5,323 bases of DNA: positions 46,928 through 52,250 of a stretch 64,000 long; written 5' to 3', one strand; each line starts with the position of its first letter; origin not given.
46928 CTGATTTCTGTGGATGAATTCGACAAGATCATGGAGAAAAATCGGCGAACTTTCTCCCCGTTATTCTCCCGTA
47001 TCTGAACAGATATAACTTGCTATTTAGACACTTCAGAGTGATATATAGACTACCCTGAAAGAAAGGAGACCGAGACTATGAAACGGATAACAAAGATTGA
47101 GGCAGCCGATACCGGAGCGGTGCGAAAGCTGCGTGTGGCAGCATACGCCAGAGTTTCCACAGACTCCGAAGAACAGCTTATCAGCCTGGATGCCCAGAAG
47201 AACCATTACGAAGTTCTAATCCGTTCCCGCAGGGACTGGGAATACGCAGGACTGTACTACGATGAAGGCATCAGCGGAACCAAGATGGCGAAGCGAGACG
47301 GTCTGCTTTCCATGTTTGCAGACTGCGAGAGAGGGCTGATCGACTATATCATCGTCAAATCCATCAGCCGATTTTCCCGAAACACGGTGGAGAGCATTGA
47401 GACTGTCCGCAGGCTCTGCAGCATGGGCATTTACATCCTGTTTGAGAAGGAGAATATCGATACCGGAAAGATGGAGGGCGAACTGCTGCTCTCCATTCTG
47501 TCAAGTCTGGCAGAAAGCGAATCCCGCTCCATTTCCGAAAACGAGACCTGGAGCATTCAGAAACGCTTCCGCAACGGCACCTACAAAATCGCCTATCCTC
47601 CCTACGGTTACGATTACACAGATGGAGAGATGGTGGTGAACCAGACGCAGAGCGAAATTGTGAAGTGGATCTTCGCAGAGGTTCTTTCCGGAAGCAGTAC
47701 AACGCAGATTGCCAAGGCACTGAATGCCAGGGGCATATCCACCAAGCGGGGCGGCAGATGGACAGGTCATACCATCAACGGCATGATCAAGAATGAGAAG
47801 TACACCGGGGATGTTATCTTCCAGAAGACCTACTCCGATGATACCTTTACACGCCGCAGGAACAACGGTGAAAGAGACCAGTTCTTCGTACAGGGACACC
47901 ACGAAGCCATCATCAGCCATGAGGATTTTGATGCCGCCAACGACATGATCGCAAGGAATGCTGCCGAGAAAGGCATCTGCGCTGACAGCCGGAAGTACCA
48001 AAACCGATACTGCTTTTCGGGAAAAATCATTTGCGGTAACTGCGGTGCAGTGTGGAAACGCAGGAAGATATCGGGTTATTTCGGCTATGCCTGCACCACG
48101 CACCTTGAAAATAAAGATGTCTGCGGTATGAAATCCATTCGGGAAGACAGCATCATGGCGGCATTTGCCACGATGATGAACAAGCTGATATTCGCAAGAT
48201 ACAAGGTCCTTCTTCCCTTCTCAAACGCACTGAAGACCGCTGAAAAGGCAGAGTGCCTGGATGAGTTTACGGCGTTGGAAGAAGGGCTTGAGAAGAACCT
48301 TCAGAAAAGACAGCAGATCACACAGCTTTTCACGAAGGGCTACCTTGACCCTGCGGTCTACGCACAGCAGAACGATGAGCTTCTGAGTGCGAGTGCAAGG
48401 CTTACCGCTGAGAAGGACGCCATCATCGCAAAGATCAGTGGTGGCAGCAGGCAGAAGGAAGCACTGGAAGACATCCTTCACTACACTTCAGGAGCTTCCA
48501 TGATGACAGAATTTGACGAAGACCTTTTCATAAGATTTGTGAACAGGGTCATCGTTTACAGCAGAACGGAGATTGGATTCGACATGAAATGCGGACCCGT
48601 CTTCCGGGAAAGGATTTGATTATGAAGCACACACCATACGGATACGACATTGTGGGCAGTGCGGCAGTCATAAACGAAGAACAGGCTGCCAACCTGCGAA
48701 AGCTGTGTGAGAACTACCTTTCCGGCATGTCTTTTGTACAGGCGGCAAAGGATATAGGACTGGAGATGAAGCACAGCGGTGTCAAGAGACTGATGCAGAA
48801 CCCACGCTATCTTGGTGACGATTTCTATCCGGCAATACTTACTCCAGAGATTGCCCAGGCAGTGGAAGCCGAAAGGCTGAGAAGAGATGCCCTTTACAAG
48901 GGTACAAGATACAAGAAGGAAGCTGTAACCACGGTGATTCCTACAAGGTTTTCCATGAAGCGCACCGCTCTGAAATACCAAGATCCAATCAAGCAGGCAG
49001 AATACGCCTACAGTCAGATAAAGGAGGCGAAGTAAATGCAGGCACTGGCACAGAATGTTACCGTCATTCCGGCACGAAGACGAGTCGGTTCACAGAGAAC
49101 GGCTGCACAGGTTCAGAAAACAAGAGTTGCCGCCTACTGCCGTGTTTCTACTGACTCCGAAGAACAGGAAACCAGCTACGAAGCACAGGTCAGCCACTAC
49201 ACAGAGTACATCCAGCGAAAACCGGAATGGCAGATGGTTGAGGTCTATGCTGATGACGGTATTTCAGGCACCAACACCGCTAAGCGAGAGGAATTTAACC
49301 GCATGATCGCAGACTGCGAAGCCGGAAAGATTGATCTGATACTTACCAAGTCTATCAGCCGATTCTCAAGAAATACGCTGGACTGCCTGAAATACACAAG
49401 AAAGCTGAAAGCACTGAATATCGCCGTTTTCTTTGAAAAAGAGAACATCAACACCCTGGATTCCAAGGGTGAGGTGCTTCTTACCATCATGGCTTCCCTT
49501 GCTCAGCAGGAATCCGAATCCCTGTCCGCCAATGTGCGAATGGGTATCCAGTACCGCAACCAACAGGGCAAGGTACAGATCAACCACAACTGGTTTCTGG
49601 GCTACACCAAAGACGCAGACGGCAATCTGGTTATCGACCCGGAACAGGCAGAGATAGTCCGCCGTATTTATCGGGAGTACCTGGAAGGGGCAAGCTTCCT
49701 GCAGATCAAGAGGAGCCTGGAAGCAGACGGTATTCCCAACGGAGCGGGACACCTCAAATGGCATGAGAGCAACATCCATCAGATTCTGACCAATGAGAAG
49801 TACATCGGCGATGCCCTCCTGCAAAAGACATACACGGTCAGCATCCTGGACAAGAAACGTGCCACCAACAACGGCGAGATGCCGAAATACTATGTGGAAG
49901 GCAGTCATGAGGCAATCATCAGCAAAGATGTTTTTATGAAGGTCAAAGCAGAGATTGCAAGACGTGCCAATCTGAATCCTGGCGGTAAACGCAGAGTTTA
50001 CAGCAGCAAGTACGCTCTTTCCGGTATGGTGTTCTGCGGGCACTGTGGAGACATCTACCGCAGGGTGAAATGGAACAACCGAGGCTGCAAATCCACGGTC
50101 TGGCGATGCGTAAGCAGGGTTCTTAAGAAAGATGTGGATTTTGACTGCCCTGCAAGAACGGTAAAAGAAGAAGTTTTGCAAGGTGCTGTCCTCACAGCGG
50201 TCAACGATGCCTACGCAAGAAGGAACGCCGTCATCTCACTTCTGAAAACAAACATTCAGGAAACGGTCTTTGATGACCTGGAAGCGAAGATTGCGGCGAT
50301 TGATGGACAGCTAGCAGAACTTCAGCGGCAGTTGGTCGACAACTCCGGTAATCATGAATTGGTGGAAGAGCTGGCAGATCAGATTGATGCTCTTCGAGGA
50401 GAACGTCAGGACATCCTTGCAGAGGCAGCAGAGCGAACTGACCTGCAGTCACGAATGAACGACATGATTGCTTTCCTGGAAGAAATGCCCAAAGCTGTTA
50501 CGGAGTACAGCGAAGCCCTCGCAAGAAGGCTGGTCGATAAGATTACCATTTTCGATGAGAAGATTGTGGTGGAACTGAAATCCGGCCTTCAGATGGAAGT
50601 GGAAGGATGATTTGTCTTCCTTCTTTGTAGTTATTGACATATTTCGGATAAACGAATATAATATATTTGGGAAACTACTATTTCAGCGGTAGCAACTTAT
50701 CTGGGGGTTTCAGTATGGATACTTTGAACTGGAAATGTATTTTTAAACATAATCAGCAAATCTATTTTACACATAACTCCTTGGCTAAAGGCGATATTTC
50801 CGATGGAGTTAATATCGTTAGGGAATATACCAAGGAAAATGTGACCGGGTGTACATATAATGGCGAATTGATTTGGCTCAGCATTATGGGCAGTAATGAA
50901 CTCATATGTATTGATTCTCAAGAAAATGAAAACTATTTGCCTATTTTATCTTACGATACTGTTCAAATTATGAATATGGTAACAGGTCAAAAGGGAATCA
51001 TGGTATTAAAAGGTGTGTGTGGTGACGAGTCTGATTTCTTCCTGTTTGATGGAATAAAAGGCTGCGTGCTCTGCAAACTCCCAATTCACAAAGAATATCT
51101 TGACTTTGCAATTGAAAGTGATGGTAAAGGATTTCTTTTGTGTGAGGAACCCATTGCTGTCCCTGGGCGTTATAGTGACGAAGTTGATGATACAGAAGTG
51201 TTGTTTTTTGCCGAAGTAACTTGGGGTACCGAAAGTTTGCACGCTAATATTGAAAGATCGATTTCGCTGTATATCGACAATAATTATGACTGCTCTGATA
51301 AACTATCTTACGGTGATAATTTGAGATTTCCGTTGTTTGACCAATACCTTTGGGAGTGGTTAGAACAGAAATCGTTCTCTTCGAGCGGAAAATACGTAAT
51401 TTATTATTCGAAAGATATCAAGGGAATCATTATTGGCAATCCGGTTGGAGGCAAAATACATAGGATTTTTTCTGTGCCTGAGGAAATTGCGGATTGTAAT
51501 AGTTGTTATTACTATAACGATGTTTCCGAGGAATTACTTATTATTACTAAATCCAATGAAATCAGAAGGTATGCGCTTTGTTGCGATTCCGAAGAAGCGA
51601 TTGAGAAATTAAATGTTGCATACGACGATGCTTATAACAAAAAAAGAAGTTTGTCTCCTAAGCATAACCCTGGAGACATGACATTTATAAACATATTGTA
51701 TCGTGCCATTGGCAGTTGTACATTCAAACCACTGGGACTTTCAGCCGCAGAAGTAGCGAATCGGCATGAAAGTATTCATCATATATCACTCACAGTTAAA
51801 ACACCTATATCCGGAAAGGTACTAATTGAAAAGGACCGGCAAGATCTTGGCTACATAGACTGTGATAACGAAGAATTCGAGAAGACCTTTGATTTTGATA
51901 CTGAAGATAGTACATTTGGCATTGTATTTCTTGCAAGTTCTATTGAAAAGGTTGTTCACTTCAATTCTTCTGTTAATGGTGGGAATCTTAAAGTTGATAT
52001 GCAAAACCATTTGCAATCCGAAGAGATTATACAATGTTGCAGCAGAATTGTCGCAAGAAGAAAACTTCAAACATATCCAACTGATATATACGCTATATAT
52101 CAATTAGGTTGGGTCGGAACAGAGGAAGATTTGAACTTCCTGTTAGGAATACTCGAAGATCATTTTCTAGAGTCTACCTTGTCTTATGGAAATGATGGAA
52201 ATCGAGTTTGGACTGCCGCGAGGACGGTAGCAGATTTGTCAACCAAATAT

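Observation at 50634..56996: AT-rich three-gene cassette (giant LRR/pseudokinase protein + small HTH + P-loop-kinase protein), both large proteins ending in a paralogous Rx4H HEPN-like module: candidate undescribed defence system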

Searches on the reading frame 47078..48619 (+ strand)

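Call 27: search_protein_families(library=pfam, proteins=[window:47078-48619:+], max_evalue=0.001)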
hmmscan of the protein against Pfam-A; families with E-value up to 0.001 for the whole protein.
window:47078-48619:+ (513 aa): 3 families
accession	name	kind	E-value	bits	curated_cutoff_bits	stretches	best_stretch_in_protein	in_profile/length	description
PF00239.26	Resolvase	-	6.2e-30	104.6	23.3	1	20-168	1-144/145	Resolvase, N terminal domain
PF07508.19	Recombinase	-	4.2e-27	94.8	21.1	1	191-294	3-102/102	Recombinase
PF13408.12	Zn_ribbon_recom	-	2.1e-10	41.2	25.3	1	313-367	2-57/58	Recombinase zinc beta ribbon domain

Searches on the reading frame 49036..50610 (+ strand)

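Call 27: search_protein_families(library=pfam, proteins=[window:49036-50610:+], max_evalue=0.001)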
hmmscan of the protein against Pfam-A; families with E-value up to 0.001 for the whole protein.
window:49036-50610:+ (524 aa): 4 families
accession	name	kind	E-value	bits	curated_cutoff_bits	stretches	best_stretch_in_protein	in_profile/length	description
PF00239.26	Resolvase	-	2.7e-35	122.1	23.3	1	31-179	1-144/145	Resolvase, N terminal domain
PF07508.19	Recombinase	-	7e-23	81.3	21.1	1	202-310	1-102/102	Recombinase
PF13408.12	Zn_ribbon_recom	-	4.8e-13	49.7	25.3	1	328-390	2-58/58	Recombinase zinc beta ribbon domain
PF16326.10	ABC_tran_CTD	-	0.00032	21.3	32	1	412-457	10-57/69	ABC transporter C-terminal domain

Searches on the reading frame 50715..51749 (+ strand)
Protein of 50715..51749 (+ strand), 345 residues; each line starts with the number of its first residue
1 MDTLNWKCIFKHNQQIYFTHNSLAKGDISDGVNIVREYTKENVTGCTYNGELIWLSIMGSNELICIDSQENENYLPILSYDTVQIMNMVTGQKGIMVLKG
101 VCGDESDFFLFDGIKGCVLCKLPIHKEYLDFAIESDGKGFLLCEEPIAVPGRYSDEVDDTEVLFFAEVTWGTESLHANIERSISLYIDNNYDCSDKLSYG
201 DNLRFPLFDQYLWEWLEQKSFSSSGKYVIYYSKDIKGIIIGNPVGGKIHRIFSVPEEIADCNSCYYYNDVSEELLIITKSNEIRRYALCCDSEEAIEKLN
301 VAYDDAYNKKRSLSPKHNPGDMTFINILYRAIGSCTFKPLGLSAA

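Call 84: search_solved_structures(query=A7, max_evalue=10)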
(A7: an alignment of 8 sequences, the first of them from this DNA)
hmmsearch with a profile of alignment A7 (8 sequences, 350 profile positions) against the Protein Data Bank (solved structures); distinct sequences matched with E-value up to 10: 0.

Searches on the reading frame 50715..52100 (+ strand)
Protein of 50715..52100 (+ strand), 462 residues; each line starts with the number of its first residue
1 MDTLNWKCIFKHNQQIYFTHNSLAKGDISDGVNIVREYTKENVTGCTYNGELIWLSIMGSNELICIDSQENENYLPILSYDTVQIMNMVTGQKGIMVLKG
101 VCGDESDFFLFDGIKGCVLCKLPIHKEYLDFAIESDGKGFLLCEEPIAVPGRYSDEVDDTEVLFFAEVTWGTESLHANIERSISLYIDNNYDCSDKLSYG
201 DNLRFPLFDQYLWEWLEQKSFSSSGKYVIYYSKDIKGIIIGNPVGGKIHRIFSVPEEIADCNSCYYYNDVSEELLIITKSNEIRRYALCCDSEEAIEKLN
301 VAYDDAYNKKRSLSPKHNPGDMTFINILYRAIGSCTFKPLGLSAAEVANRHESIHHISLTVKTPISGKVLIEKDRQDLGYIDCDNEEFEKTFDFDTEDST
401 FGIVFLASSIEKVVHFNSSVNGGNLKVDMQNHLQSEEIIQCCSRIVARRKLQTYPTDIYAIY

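Call 62: search_protein_families(library=pfam, proteins=[window:50715-52100:+], max_evalue=10)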
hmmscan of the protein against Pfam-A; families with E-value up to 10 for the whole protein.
window:50715-52100:+ (462 aa): 1 family
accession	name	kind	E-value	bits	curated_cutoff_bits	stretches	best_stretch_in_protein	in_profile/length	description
PF11335.13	DUF3137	-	0.05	13.9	26.1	1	363-429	14-90/139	Protein of unknown function (DUF3137)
